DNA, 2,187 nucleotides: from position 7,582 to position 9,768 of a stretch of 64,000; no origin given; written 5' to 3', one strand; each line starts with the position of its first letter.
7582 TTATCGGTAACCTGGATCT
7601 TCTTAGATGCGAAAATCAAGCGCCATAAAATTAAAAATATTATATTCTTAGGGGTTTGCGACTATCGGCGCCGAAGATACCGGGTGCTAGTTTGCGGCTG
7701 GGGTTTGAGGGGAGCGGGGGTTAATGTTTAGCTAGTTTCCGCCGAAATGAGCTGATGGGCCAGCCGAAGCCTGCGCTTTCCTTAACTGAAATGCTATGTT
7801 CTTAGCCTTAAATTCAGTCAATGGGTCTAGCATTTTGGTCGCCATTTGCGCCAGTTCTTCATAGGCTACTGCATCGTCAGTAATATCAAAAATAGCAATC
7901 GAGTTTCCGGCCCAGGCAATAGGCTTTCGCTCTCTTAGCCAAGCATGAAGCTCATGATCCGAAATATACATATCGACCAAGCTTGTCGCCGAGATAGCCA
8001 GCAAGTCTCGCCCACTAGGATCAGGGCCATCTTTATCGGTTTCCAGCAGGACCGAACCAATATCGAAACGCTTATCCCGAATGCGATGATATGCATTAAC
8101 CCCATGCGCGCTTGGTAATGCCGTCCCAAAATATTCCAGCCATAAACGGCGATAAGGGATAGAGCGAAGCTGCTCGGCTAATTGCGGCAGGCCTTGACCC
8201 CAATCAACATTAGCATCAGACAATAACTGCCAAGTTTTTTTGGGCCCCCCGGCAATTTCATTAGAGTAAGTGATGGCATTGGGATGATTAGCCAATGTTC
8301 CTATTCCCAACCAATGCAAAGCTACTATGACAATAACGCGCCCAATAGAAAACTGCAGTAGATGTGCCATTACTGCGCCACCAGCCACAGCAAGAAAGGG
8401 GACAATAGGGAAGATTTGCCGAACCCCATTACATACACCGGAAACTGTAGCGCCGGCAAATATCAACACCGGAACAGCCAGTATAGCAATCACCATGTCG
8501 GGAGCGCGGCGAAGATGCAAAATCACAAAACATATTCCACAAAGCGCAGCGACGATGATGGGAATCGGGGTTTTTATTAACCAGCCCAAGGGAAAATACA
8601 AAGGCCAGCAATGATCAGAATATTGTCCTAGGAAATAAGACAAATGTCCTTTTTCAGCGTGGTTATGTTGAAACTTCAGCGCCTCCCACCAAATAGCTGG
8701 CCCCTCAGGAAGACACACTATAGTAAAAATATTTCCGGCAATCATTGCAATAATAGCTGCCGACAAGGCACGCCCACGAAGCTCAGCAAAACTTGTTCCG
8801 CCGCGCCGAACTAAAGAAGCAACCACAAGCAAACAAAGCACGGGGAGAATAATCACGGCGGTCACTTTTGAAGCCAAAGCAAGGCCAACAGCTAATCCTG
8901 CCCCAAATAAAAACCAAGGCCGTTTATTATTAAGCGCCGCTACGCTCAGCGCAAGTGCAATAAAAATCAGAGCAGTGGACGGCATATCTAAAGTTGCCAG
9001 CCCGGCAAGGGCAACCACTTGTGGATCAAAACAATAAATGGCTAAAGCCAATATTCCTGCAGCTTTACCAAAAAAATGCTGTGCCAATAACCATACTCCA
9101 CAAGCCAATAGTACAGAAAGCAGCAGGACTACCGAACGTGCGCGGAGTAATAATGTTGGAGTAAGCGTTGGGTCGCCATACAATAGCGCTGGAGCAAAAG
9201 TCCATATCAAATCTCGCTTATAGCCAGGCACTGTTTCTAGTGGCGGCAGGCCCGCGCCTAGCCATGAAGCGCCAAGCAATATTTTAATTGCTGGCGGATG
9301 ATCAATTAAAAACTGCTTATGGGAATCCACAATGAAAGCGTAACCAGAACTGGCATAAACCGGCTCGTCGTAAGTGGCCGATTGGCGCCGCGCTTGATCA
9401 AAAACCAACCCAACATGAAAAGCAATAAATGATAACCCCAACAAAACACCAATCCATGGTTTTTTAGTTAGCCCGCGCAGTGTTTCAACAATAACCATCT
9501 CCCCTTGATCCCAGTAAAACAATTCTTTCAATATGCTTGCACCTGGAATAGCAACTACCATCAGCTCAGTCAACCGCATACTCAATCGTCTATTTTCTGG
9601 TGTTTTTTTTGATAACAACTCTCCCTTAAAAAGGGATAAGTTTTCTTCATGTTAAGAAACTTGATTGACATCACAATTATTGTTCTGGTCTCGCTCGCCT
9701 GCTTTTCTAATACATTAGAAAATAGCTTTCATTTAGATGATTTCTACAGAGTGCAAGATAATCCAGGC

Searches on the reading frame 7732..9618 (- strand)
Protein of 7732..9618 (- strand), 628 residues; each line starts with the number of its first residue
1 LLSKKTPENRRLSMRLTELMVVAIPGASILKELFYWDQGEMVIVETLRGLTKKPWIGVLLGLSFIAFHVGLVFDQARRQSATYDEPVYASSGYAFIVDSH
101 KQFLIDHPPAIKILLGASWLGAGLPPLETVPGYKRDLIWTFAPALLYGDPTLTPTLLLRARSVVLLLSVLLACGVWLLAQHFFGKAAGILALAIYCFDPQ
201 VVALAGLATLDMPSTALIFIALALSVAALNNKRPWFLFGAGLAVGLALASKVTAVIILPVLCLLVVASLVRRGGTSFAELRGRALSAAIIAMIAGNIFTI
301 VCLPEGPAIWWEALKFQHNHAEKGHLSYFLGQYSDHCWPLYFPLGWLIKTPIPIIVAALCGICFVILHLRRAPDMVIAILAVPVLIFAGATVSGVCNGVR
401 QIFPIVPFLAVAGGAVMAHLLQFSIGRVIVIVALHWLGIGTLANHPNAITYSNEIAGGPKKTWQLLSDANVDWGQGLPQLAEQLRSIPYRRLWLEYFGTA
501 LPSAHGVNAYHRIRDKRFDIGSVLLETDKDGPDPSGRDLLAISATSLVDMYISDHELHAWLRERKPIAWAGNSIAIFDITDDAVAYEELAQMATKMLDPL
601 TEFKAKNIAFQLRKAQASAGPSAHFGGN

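Call 45: search_protein_families(library=pfam, proteins=[window:7732-9618:-], max_evalue=0.00001)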
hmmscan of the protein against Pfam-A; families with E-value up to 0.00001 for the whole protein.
window:7732-9618:- (628 aa): 2 families
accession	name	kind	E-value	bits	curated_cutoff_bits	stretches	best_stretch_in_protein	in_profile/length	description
PF13231.12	PMT_2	-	2.5e-10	41.2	26.1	1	160-286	24-150/160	Dolichyl-phosphate-mannose-protein mannosyltransferase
PF02366.24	PMT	-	6.2e-06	26.4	22.7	0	100-278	38-209/245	Dolichyl-phosphate-mannose-protein mannosyltransferase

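Call 53: find_homologous_proteins(query=window:7732-9618:-, max_evalue=1e-20)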
Query window:7732-9618:- (628 aa): 131 proteins with E <= 1e-20 among 8000 candidates; the best 120 are listed.
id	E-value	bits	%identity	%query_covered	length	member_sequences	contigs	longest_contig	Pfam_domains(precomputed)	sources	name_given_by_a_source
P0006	0.0e+0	1385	100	98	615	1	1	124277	PF02366.25,PF13231.13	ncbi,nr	ncbi:MAG: glycosyltransferase family 39 protein [Deltaproteobacteria bacterium]|nr:glycosyltransfera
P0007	1.6e-184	633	53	89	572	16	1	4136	PF13231.13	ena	-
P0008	3.8e-182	625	53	86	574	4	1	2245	PF13231.13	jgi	jgi:hypothetical protein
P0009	8.4e-182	624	53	87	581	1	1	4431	PF02366.25,PF13231.13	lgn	-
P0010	7.3e-181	621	54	84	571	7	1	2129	PF13231.13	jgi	jgi:hypothetical protein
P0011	2.7e-180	619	53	88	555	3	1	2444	PF13231.13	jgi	jgi:hypothetical protein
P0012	4.5e-180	618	55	85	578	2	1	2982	PF13231.13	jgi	jgi:hypothetical protein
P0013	1.2e-179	617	54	84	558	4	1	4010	PF13231.13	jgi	jgi:hypothetical protein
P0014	1.8e-178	613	53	88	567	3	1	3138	PF13231.13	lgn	-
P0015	5.0e-178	611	53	86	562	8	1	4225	PF13231.13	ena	-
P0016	6.4e-177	608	53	87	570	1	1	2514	PF13231.13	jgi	jgi:hypothetical protein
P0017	3.5e-175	602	52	84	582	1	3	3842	PF13231.13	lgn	-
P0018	3.9e-174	599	52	88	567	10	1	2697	PF13231.13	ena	-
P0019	4.5e-174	598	53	85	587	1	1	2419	PF02366.25,PF13231.13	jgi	jgi:hypothetical protein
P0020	4.9e-170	585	50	84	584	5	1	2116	PF02366.25,PF13231.13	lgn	-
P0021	5.2e-170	585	52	84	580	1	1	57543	PF02366.25,PF13231.13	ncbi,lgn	-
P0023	1.2e-169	584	50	87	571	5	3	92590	PF13231.13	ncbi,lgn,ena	-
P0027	9.6e-165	567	50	89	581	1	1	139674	PF13231.13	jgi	-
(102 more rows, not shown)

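Call 54: find_encoding_contigs(protein=P0023, flank=10000, max_places=2)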
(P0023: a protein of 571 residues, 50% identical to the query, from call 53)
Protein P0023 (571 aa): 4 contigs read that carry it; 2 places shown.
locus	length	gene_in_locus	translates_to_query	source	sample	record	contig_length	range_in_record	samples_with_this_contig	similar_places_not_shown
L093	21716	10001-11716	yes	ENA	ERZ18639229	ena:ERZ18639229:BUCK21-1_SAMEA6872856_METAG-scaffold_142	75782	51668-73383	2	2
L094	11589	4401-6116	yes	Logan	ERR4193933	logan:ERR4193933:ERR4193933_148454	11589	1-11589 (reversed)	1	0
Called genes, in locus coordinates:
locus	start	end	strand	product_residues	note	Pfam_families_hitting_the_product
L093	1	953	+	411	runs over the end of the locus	PF04389:Peptidase_M28 (weak), PF01546:Peptidase_M20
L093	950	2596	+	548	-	PF07969:Amidohydro_3 (faint)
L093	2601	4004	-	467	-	PF01979:Amidohydro_1, PF07969:Amidohydro_3 (weak)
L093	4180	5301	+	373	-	PF01979:Amidohydro_1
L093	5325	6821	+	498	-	PF00291:PALP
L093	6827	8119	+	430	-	PF00291:PALP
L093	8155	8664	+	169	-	PF00156:Pribosyltran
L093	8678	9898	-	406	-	PF19519:DUF6051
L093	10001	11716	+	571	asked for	PF13231:PMT_2 (weak)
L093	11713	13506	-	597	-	PF02771:Acyl-CoA_dh_N, PF02770:Acyl-CoA_dh_M, PF00441:Acyl-CoA_dh_1, PF12806:Acyl-CoA_dh_C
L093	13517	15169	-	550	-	PF00390:malic, PF03949:Malic_M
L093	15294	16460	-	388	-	PF00724:Oxidored_FMN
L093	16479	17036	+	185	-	PF01553:Acyltransferase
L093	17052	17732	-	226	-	-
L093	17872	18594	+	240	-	PF20772:TACO1_YebC_N, PF01709:Transcrip_reg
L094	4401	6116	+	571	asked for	PF13231:PMT_2 (weak)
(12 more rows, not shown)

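Call 55: find_encoding_contigs(protein=P0027, flank=10000, max_places=2)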
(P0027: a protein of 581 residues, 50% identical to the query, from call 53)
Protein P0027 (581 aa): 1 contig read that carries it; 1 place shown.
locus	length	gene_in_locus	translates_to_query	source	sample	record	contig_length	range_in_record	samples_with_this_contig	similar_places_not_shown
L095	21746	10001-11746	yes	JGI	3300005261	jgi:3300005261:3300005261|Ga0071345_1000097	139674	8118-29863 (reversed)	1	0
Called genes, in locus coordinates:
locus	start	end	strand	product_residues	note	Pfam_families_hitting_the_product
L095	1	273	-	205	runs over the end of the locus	PF02563:Poly_export, PF10531:SLBB, PF22461:SLBB_2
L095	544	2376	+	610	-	PF13522:GATase_6, PF13537:GATase_7, PF01380:SIS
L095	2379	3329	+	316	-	PF01073:3Beta_HSD, PF01370:Epimerase, PF02719:Polysacc_synt_2, PF04321:RmlD_sub_bind, PF07993:NAD_binding_4 (faint), PF16363:GDP_Man_Dehyd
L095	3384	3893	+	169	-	PF00156:Pribosyltran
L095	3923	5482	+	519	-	PF00005:ABC_tran, PF13304:AAA_21 (faint), PF00005:ABC_tran (weak)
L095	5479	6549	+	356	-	PF02653:BPD_transp_2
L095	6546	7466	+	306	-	PF02653:BPD_transp_2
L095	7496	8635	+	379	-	-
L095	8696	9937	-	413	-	PF19519:DUF6051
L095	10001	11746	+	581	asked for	PF13231:PMT_2 (weak)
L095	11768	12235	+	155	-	PF02085:Cytochrom_CIII (faint)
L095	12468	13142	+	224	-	PF00072:Response_reg, PF00486:Trans_reg_C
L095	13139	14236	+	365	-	PF00512:HisKA, PF02518:HATPase_c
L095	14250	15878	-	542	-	PF00390:malic, PF03949:Malic_M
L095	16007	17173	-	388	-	PF00724:Oxidored_FMN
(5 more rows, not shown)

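Call 56: find_encoding_contigs(protein=P0021, flank=10000, max_places=2)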
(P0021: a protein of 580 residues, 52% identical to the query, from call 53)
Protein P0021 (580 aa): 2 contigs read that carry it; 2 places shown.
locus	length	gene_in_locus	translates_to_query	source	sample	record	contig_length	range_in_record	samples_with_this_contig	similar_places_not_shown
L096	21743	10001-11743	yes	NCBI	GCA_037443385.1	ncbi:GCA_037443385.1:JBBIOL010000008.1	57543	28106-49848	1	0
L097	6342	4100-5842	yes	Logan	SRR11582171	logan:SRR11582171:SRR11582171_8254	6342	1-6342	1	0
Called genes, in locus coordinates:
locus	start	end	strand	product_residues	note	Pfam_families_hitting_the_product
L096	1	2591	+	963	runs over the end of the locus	PF00289:Biotin_carb_N, PF02786:CPSase_L_D2 (weak), PF02785:Biotin_carb_C (weak), PF00364:Biotin_lipoyl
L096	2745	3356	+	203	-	PF02798:GST_N, PF13417:GST_N_3, PF13409:GST_N_2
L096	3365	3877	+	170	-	PF00156:Pribosyltran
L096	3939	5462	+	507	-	PF00005:ABC_tran, PF13304:AAA_21 (faint), PF00005:ABC_tran (weak)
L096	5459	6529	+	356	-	PF02653:BPD_transp_2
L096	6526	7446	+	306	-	PF02653:BPD_transp_2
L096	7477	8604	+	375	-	PF02608:Bmp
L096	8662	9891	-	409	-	PF19519:DUF6051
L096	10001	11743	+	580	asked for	PF02366:PMT, PF13231:PMT_2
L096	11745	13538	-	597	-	PF02771:Acyl-CoA_dh_N, PF02770:Acyl-CoA_dh_M, PF00441:Acyl-CoA_dh_1, PF12806:Acyl-CoA_dh_C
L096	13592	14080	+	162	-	PF02085:Cytochrom_CIII (weak), PF14522:Cytochrome_C7 (faint)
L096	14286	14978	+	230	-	PF00072:Response_reg, PF00486:Trans_reg_C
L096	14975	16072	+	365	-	PF00512:HisKA, PF02518:HATPase_c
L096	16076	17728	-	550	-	PF00390:malic, PF03949:Malic_M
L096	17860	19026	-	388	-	PF00724:Oxidored_FMN, PF01207:Dus (faint)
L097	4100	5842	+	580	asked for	PF02366:PMT, PF13231:PMT_2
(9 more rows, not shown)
